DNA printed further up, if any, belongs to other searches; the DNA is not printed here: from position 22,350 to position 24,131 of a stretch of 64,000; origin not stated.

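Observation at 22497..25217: Sixteen-heme c-type cytochrome with a type IX secretion sorting tail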

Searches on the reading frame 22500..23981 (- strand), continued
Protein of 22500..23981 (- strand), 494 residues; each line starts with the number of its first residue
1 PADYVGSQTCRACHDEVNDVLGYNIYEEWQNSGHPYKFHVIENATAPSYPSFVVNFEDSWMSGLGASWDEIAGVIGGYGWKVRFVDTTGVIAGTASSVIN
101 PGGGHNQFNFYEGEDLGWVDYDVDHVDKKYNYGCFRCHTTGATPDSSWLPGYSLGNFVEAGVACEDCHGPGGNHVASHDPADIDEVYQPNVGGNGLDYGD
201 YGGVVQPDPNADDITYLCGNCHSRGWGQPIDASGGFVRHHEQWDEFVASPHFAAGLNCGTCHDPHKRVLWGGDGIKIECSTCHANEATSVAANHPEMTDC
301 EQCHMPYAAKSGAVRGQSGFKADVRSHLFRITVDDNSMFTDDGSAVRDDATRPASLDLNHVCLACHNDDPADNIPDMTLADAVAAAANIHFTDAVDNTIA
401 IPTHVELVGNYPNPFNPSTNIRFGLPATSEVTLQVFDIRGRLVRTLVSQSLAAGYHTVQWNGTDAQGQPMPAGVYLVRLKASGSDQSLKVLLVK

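Call 79: fold_search(model_id=the predicted structure, library=pdb)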
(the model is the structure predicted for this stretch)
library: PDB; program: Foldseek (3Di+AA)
matches with E <= 10: 18; with E <= 0.001: 8
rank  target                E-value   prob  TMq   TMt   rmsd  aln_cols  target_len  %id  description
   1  4rkm_G                2.9e-13  1.00  0.54  0.34   8.7       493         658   18  Wolinella succinogenes octaheme sulfite reductase MccA, form I (released 2015-02-04)
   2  4rkm_B                6.6e-13  1.00  0.54  0.35   8.3       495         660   18  Wolinella succinogenes octaheme sulfite reductase MccA, form I (released 2015-02-04)
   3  4rkm_A                1.3e-12  1.00  0.56  0.36   8.5       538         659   17  Wolinella succinogenes octaheme sulfite reductase MccA, form I (released 2015-02-04)
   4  4rkn_C                1.3e-12  1.00  0.51  0.33  10.0       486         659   17  Wolinella succinogenes octaheme sulfite reductase MccA, form II (released 2015-02-04)
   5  4rkn_B                3.1e-12  1.00  0.53  0.34   8.7       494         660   17  Wolinella succinogenes octaheme sulfite reductase MccA, form II (released 2015-02-04)
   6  6i5b_A                6.3e-10  1.00  0.50  0.42   7.7       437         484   16  Crystal Structure of Outer Cell Wall Cytochrome OcwA (released 2019-09-25)
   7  6i5b_B                4.3e-09  1.00  0.49  0.41   7.2       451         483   16  Crystal Structure of Outer Cell Wall Cytochrome OcwA (released 2019-09-25)
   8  6qvm_A                4.3e-09  1.00  0.42  0.27   9.2       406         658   18  Undecaheme cytochrome from S-layer of Carboxydothermus ferrireducens (released 2020-03-25)
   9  5hc1_A                5.6e+00  0.00  0.06  0.09  15.1       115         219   10  Structure of EAV NSP11 H141A mutant at 3.10A (released 2016-10-12)
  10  4fav_F                7.2e+00  0.01  0.10  0.10   7.3        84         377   11  Crystal Structure of WT MauG in Complex with Pre-Methylamine Dehydrogenase Aged 50 Days (released 2013-03-06)
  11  9n0z_B                7.2e+00  0.01  0.08  0.08  10.4       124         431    9  PP2A-B55 Holoenzyme with B55i (released 2025-06-18)
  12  2w04_B                8.2e+00  0.01  0.06  0.05  14.3        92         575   18  Co-complex Structure of Achromobactin Synthetase Protein D (AcsD) with citrate in ATP binding site from Pectobacterium (released 2009-01-13)
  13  2mta_H                8.7e+00  0.01  0.10  0.11  10.7       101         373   11  CRYSTAL STRUCTURE OF A TERNARY ELECTRON TRANSFER COMPLEX BETWEEN METHYLAMINE DEHYDROGENASE, AMICYANIN AND A C-TYPE CYT (released 1994-01-31)
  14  1mg2_A                8.7e+00  0.01  0.10  0.10  12.1       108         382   13  MUTATION OF ALPHA PHE55 OF METHYLAMINE DEHYDROGENASE ALTERS THE REORGANIZATION ENERGY AND ELECTRONIC COUPLING FOR ITS  (released 2002-12-11)
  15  5xy3_C                8.7e+00  0.00  0.07  0.07  24.4       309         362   10  Large subunit of Trichomonas vaginalis ribosome (released 2017-08-30)
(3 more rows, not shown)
